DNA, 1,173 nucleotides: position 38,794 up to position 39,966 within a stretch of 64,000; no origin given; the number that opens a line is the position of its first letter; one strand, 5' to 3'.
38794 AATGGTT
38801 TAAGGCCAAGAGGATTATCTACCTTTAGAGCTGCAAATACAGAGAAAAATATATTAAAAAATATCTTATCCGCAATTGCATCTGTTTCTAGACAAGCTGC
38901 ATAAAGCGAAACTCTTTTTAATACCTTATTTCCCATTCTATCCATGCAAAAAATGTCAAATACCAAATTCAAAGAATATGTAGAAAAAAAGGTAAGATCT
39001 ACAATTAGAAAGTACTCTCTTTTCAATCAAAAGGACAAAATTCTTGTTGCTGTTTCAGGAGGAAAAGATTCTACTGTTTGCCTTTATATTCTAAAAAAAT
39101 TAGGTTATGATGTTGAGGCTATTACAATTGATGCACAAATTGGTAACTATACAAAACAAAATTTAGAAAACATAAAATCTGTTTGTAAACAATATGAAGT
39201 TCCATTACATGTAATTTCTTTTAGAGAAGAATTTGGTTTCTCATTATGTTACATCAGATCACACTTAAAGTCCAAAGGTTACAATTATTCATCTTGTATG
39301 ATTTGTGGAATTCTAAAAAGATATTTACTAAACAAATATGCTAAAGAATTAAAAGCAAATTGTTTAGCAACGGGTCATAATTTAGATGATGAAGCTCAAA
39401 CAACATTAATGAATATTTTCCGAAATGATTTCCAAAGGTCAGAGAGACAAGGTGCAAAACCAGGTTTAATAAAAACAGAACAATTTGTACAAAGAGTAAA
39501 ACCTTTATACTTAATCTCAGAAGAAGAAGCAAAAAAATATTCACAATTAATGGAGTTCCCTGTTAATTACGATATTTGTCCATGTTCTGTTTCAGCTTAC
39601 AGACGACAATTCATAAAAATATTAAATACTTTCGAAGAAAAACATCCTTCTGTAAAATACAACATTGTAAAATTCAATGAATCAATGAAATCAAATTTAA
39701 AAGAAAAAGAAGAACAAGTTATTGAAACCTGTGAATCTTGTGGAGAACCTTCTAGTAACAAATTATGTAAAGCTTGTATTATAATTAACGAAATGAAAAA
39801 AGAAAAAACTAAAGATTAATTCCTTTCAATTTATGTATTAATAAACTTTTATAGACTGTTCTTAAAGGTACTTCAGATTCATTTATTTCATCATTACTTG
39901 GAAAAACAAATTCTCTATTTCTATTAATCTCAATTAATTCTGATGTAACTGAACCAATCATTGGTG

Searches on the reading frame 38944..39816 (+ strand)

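Call 19: search_protein_families(library=pfam, proteins=[window:38944-39816:+], max_evalue=0.001)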
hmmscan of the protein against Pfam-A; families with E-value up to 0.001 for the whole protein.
window:38944-39816:+ (291 aa): 8 families
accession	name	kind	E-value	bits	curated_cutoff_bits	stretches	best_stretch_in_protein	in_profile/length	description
PF01171.26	ATP_bind_3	-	1.3e-16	61.3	27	1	32-210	1-166/182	PP-loop family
PF03054.22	tRNA_Me_trans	-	1.2e-13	51.6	20.6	1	32-160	2-141/202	tRNA methyl transferase HUP domain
PF02568.20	ThiI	-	7e-10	39.3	20.5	1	31-158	4-129/197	Thiamine biosynthesis protein (ThiI)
PF06508.19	QueC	-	7.6e-09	35.8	22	1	32-94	1-61/210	Queuosine biosynthesis protein QueC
PF01507.26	PAPS_reduct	-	4.1e-08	33.9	22.5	1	33-208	2-157/175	Phosphoadenosine phosphosulfate reductase domain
PF16503.10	zn-ribbon_14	-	2.8e-07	30.3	34.9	1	262-289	2-29/32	Zinc-ribbon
PF00764.25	Arginosuc_synth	-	7.5e-07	29.8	27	1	32-144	1-114/162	Arginosuccinate synthase N-terminal HUP domain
PF24167.1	DUF7411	-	0.00016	21.8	28.7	1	33-97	3-62/194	Family of unknown function (DUF7411)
